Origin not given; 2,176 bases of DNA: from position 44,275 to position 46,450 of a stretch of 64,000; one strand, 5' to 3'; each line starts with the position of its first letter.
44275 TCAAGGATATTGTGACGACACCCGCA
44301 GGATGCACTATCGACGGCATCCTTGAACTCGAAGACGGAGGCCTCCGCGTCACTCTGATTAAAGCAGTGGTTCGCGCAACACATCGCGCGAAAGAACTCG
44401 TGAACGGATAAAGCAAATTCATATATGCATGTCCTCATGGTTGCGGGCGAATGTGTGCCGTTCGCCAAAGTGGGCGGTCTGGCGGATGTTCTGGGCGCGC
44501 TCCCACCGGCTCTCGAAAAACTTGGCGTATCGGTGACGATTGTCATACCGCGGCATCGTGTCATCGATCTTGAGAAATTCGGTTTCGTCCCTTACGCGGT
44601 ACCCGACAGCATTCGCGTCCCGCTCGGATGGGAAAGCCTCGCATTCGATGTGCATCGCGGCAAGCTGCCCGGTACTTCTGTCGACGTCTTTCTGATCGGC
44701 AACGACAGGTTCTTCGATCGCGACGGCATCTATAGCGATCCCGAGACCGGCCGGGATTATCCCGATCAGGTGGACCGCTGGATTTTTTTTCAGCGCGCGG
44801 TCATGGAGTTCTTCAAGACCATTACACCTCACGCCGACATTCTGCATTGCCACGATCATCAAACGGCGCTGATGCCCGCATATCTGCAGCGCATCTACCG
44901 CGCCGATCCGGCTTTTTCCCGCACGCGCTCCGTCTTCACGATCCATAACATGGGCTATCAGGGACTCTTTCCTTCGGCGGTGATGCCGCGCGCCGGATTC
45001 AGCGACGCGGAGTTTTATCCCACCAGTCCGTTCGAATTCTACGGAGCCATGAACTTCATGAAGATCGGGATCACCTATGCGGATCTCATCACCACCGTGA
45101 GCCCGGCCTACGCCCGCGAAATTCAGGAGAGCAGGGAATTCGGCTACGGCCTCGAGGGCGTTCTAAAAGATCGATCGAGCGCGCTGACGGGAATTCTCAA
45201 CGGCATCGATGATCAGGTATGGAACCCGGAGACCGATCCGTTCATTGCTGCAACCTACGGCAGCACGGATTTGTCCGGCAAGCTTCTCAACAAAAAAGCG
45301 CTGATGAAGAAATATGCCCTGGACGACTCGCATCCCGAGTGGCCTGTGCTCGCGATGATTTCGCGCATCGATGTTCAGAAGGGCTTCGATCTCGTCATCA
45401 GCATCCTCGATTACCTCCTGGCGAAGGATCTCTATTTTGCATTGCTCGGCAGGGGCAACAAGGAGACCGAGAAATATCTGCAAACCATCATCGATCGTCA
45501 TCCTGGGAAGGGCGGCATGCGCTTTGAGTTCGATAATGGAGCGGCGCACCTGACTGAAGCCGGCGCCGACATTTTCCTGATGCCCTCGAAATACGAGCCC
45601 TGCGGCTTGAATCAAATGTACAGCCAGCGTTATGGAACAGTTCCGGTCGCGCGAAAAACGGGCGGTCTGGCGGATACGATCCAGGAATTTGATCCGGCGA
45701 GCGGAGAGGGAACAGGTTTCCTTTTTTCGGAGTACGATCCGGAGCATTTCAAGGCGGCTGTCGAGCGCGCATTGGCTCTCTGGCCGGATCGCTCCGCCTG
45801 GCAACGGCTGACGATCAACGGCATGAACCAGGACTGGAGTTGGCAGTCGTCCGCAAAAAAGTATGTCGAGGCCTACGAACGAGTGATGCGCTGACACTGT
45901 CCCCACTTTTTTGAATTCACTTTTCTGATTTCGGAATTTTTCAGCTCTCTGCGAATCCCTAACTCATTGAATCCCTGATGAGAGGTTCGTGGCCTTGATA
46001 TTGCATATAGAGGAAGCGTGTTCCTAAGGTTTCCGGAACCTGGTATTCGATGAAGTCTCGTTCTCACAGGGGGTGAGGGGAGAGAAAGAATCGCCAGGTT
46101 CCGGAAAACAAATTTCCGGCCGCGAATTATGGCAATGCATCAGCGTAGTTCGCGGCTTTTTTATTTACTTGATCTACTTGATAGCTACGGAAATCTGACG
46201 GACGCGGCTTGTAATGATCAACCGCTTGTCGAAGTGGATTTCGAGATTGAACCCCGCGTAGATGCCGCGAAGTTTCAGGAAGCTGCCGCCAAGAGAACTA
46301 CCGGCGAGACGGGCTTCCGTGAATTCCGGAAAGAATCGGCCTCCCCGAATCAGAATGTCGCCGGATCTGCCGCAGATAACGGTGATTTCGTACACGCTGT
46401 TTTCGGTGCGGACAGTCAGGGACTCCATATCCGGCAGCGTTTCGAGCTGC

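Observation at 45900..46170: Candidate sigma54/IHF-driven small RNA with switch-like structure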

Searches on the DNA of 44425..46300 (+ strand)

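Call 7: search_rna_families(source=window, start=45800, end=46300, threshold=evalue, max_evalue=10)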
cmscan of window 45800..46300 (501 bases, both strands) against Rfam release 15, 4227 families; matches with E-value up to 10: 2.
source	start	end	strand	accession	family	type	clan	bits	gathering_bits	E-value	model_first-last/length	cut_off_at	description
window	45869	45924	-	RF02751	ES036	Gene; sRNA;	-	14.3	37.6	7.7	1-43/43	no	ES036 (CssrF) sRNA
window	46040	46162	+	RF02039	SPRY4-IT1_2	Gene; lncRNA;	-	12.2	40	3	1-120/120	no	SPRY4-IT1 conserved region 2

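Call 34: build_rna_model(alignment_id=A1, structure=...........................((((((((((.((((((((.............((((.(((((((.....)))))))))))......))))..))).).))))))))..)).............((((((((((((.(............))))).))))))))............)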
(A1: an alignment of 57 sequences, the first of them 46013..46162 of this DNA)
Model R1 built from alignment A1 (57 sequences, 182 columns); structure: as given.
model positions 144; base pairs 42; branch points 1; effective number of sequences 1.86; information 0.59 bits per position. Calibrated on 0.2 Mb of random sequence (short: E-values are rough).
structure used (alignment columns):
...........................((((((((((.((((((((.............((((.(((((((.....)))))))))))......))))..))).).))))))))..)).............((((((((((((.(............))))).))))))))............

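Call 36: search_with_rna_model(model_id=R1, sources=[window, L001, L002, L003, L004, L005, L006, L007, L008, L009, L010, L011, L012, L013, L014, L015, L017, L019, L022, L023, L024, L025, L026, L027, L028, L029, L030, L031, L032, L033, L034, L035, L036, L037, L038, L039, L040, L041, L042, L043, L044, L045, L046, L047, L048, L049, L050, L051, L052, L053, L054, L055, L056, L057, L058, L059, L060, L061, L062, L063, L064, L065, L066, L067, L068, L069, L070, L071, L072, L073, L074, L075, L076, L077, L078, L079, L080, L081, L082, L083, L084, L085, L086, L087, L088, L089, L090, L091, L092, L093, L094, L095, L096, L097, L098, L099, L100, L101], max_evalue=1, make_alignment=true)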
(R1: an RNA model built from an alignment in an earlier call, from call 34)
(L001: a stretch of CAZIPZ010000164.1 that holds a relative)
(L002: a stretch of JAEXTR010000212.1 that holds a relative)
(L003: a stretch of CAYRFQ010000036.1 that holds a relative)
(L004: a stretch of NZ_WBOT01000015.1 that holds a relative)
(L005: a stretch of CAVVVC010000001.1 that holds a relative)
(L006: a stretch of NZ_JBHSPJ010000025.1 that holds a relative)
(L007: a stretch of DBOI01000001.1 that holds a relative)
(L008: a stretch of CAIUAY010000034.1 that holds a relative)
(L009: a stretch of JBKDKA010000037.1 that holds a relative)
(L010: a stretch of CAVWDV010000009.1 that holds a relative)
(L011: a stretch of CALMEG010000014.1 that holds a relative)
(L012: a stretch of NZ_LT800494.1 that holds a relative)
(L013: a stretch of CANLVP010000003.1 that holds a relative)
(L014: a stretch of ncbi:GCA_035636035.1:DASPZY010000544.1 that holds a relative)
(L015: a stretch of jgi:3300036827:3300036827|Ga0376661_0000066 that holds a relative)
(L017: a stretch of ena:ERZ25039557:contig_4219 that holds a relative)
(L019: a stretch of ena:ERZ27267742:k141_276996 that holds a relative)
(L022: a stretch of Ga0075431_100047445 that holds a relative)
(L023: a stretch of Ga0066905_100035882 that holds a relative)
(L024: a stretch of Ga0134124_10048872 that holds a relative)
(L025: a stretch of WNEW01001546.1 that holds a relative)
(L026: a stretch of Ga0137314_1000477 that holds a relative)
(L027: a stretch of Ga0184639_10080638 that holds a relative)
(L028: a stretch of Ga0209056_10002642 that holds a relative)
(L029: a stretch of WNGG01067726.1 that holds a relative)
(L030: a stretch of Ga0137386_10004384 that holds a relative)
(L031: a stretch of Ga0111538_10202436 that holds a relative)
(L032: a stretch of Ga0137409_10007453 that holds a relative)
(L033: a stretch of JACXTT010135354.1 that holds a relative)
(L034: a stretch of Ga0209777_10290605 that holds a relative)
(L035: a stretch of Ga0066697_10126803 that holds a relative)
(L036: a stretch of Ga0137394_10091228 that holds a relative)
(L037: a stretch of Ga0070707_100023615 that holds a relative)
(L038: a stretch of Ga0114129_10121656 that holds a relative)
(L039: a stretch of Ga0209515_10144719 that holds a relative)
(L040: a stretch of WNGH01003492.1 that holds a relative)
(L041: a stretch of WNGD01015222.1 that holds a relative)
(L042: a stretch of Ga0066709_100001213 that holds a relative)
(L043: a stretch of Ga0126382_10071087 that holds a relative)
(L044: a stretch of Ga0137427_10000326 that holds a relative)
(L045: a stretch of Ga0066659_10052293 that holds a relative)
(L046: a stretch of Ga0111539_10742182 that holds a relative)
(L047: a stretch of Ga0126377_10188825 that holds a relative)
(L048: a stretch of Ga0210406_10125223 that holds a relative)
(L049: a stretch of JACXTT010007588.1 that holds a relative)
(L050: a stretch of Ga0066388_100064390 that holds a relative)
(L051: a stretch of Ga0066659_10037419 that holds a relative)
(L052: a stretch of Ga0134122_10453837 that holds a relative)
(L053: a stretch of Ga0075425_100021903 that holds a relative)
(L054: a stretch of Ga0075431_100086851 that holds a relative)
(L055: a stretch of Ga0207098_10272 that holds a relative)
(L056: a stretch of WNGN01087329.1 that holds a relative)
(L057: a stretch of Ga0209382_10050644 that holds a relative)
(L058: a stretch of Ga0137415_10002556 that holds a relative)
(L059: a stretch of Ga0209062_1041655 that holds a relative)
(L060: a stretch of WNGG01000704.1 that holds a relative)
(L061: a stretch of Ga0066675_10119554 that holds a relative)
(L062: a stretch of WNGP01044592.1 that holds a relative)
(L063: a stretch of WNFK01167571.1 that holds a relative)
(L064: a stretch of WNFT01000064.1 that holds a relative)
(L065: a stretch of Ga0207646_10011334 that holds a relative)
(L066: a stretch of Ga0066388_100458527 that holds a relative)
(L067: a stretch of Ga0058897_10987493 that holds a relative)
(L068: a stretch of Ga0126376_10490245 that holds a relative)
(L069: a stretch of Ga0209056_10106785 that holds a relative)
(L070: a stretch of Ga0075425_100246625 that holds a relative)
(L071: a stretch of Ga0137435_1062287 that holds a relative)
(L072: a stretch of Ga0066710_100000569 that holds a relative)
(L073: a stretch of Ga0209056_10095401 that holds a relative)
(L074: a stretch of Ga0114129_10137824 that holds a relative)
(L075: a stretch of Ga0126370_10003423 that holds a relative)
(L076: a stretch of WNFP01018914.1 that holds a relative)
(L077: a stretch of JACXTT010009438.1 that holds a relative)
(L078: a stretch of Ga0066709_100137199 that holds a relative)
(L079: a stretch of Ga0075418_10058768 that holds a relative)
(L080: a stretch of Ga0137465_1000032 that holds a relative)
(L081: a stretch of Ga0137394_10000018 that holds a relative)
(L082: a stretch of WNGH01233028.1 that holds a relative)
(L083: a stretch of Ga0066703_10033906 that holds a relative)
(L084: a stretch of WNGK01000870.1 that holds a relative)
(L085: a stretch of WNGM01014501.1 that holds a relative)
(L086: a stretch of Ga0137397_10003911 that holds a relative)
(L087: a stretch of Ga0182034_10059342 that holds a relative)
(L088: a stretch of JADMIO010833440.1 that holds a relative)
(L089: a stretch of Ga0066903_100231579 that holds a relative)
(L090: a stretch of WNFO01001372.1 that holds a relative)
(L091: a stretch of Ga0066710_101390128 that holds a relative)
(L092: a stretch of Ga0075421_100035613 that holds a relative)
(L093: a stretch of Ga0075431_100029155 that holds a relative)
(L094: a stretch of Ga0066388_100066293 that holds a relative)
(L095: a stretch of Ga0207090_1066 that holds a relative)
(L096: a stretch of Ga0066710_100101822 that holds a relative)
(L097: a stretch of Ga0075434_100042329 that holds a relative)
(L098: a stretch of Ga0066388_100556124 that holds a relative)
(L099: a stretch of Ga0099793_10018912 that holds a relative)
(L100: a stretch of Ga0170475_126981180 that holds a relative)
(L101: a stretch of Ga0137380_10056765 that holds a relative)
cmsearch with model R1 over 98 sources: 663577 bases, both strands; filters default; matches with E-value up to 1: 158.
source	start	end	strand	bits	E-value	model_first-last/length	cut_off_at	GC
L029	2135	2278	-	155.5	9.2e-42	1-144/144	no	0.56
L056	1556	1699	+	154.7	1.6e-41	1-144/144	no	0.57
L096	1672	1815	+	154.7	1.6e-41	1-144/144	no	0.57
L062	1115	1259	+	152.2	8e-41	1-144/144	no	0.57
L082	3502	3646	-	151.2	1.6e-40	1-144/144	no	0.57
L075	5784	5925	-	150.6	2.3e-40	1-144/144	no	0.58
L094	109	250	+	150.4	2.6e-40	1-144/144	no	0.55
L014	4114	4259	+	150.4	2.7e-40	1-144/144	no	0.53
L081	8512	8657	+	150.4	2.7e-40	1-144/144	no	0.53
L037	2944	3089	-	148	1.2e-39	1-144/144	no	0.52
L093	2390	2529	-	147.6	1.6e-39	1-144/144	no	0.58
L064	5047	5193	-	147.4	1.9e-39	1-144/144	no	0.52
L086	2031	2177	+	147.4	1.9e-39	1-144/144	no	0.52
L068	726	866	-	147.2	2.1e-39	1-144/144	no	0.58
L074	2354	2494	+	147.1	2.2e-39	1-144/144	no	0.57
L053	4499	4643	+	147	2.5e-39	1-144/144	no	0.54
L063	1683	1829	-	146.7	2.9e-39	1-144/144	no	0.53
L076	7973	8119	-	146.7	2.9e-39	1-144/144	no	0.53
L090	7890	8036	+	146.7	2.9e-39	1-144/144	no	0.53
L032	7121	7267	-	146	4.8e-39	1-144/144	no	0.54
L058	8844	8990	+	146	4.8e-39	1-144/144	no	0.54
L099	2161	2307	-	146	4.8e-39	1-144/144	no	0.54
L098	473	614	-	144.6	1.2e-38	1-144/144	no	0.56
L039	975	1121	-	144.6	1.2e-38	1-144/144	no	0.54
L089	2350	2490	+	143.7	2.1e-38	1-144/144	no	0.55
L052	166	308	+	141.9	7e-38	1-144/144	no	0.55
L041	6464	6609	-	141.9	7.1e-38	1-144/144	no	0.56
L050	1402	1541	-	138.6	6e-37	1-144/144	no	0.56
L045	2049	2194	+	138.4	6.7e-37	1-144/144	no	0.58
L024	323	464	-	138.3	7.2e-37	1-144/144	no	0.56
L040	4371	4517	+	138.2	8e-37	1-144/144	no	0.57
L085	5345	5491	-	138.2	8e-37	1-144/144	no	0.57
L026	4184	4328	+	137.9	9.9e-37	1-144/144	no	0.48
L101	1473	1614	+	137.8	1e-36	1-144/144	no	0.58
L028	2694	2835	-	136.5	2.4e-36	1-144/144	no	0.57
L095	9355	9500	+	136.4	2.6e-36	1-144/144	no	0.58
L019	4056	4201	+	136.2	3e-36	1-144/144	no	0.49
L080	8738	8883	+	136.2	3e-36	1-144/144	no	0.49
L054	2846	2985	-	135.6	4.2e-36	1-144/144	no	0.59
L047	932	1071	-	133.9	1.3e-35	1-144/144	no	0.56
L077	2234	2377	+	133.6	1.6e-35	1-144/144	no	0.58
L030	7568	7714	+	132.9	2.5e-35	1-144/144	no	0.56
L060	4608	4754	-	132.9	2.5e-35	1-144/144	no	0.56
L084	548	694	-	132.9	2.5e-35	1-144/144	no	0.56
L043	1895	2038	+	132.5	3.3e-35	1-144/144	no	0.53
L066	920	1061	+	131.9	5e-35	1-144/144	no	0.57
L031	1020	1160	+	126.2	2e-33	1-144/144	no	0.55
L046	989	1129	-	125.8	2.7e-33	1-144/144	no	0.56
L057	4812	4947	+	125.4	3.5e-33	1-144/144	no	0.61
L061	689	827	-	125.1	4.3e-33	1-144/144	no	0.53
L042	1990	2122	+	123.9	9.4e-33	1-144/144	no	0.56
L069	1972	2104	-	123.9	9.4e-33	1-144/144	no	0.56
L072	2457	2589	+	123.9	9.4e-33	1-144/144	no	0.56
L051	515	656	+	123.3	1.4e-32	1-144/144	no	0.53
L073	1696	1837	+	123.3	1.4e-32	1-144/144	no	0.53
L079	1279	1419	-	122.3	2.7e-32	1-144/144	no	0.59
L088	3615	3754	+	119.3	1.9e-31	1-144/144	no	0.5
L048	1066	1213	+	116.9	9.4e-31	1-144/144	no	0.57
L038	2837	2980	-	116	1.7e-30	1-144/144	no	0.52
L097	99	242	-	116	1.7e-30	1-144/144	no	0.52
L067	629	770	+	113.4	9.1e-30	1-144/144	no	0.54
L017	4088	4234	+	112.7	1.5e-29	1-144/144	no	0.53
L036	1820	1960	+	109.1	1.6e-28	1-144/144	no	0.57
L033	1617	1752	-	107.6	4e-28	1-144/144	no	0.56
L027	287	424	+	105.6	1.5e-27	1-144/144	no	0.57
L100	1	122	+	103.3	6.8e-27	26-144/144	5'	0.49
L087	2095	2219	-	87.8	1.8e-22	1-144/144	no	0.54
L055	11867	12002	+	87.6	2e-22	1-144/144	no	0.6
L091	703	833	-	86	5.9e-22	1-144/144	no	0.56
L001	5584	5722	+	84.7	1.4e-21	1-144/144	no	0.56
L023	1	94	-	82.1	7.7e-21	1-96/144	3'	0.57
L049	4147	4282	-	81.1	1.5e-20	1-144/144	no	0.6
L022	334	469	-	81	1.5e-20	1-144/144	no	0.57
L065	8563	8650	+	81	1.6e-20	1-88/144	3'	0.51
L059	1594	1694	-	79.9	3.3e-20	1-144/144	no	0.51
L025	958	1086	-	79.7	3.8e-20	1-144/144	no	0.58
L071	408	543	+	79.1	5.4e-20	1-144/144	no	0.58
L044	6402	6539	-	78.1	1e-19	1-144/144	no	0.59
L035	816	942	-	78.1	1e-19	1-144/144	no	0.57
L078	2131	2257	-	78.1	1e-19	1-144/144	no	0.57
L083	157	283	+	78.1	1e-19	1-144/144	no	0.57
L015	4076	4254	+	76.7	2.6e-19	1-144/144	no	0.58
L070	1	81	-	72.4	4.5e-18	1-83/144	3'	0.59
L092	1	101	+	68.5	5.7e-17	31-144/144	5'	0.57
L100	71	173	-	46.4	1.1e-10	1-144/144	no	0.43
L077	2326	2474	-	45.7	1.7e-10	1-144/144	no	0.5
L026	4277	4381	-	35.4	1.6e-07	1-144/144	no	0.46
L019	4150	4282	-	35.3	1.7e-07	1-144/144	no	0.47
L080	8832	8964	-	35.3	1.7e-07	1-144/144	no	0.47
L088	3703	3800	-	32.5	1.1e-06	1-144/144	no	0.48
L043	1987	2091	-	32.2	1.2e-06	1-144/144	no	0.43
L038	2721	2888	+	31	2.8e-06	1-144/144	no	0.49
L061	656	740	+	30.7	3.4e-06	1-144/144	no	0.46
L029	2109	2186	+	30.3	4.3e-06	1-144/144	no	0.46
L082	3476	3553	+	30.3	4.3e-06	1-144/144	no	0.46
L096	1764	1841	-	30.3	4.3e-06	1-144/144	no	0.46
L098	438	524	+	30.3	4.4e-06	1-144/144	no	0.38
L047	888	983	+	30.2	4.5e-06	1-144/144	no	0.47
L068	694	777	+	29.9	5.6e-06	1-144/144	no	0.43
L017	4190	4230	-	29.8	6.1e-06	97-137/144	no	0.51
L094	199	288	-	29.8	6.1e-06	1-144/144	no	0.42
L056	1648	1725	-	29.6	6.9e-06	1-144/144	no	0.45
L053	4599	4643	-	29.6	7e-06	93-137/144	no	0.56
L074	2443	2521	-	29.3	8.2e-06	1-144/144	no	0.41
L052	257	329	-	28.9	1.1e-05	1-144/144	no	0.45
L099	2119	2212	+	28.8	1.2e-05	1-144/144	no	0.52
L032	7079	7172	+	28.5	1.4e-05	1-144/144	no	0.54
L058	8939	9032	-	28.5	1.4e-05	1-144/144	no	0.54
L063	1641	1734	+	28.5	1.4e-05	1-144/144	no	0.54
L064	5005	5098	+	28.5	1.4e-05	1-144/144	no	0.54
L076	7931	8024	+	28.5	1.4e-05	1-144/144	no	0.54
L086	2126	2219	-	28.5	1.4e-05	1-144/144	no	0.54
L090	7985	8078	-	28.5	1.4e-05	1-144/144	no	0.54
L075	5752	5835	+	28.4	1.5e-05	1-144/144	no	0.43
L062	1208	1286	-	28.1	1.8e-05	1-144/144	no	0.46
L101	1563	1639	-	28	2e-05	1-144/144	no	0.47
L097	77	150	+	27.5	2.7e-05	1-144/144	no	0.51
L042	2078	2115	-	27.5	2.7e-05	100-137/144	no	0.61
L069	1979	2016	+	27.5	2.7e-05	100-137/144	no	0.61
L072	2545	2582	-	27.5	2.7e-05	100-137/144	no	0.61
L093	2357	2441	+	27.3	3.2e-05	1-144/144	no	0.41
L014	4208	4295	-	27.1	3.6e-05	1-144/144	no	0.49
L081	8606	8693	-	27.1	3.6e-05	1-144/144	no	0.49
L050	1381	1453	+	26.9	3.9e-05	1-144/144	no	0.45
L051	605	686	-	26.5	5.1e-05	1-144/144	no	0.44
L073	1786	1867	-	26.5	5.1e-05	1-144/144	no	0.44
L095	9456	9500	-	26.4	5.8e-05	93-137/144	no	0.53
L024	302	374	+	26.4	5.8e-05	1-144/144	no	0.51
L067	719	816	-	25.7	8.9e-05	1-144/144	no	0.54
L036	1909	1991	-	25.4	0.00011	1-144/144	no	0.47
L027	372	494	-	25.4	0.00011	1-144/144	no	0.56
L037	2944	2988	+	25.1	0.00013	93-137/144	no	0.53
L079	1247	1330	+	24.9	0.00015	1-144/144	no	0.44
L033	1565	1667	+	24.7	0.00017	1-144/144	no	0.46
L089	2439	2515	-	24.7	0.00017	1-144/144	no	0.47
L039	949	1026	+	24.1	0.00026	1-144/144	no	0.44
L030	7663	7789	-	23.7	0.00033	1-144/144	no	0.55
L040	4466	4592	-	23.7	0.00033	1-144/144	no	0.55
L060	4533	4659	+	23.7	0.00033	1-144/144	no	0.55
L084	473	599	+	23.7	0.00033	1-144/144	no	0.55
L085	5270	5396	+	23.7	0.00033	1-144/144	no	0.55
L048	1162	1250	-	23.3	0.00043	1-144/144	no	0.51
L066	1010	1100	-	22.6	0.00066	1-144/144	no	0.49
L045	2143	2269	-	22.1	0.00091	1-144/144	no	0.56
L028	2619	2745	+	21.4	0.0015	1-144/144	no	0.56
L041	6347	6515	+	21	0.0019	1-144/144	no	0.55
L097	3785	3957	+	20.1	0.0035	1-144/144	no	0.52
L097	3903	3941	-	18.7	0.0089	100-137/144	no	0.54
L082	1449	1611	-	17.8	0.016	1-144/144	no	0.46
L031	1117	1152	-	17.7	0.017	101-136/144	no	0.58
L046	997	1032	+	17.7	0.017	101-136/144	no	0.58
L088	8629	8726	+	17.2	0.024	1-144/144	no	0.52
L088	8657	8755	-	16.1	0.05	1-144/144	no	0.49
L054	2800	2897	+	15.7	0.062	1-144/144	no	0.53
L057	4900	4947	-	14.4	0.15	93-144/144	5'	0.56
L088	11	167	-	11.5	0.97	1-144/144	no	0.52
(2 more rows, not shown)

Alignment A2: 150 matches aligned to the model, 301 columns, each read 5' to 3' on its own strand. Consensus structure (alignment columns), stored with it:
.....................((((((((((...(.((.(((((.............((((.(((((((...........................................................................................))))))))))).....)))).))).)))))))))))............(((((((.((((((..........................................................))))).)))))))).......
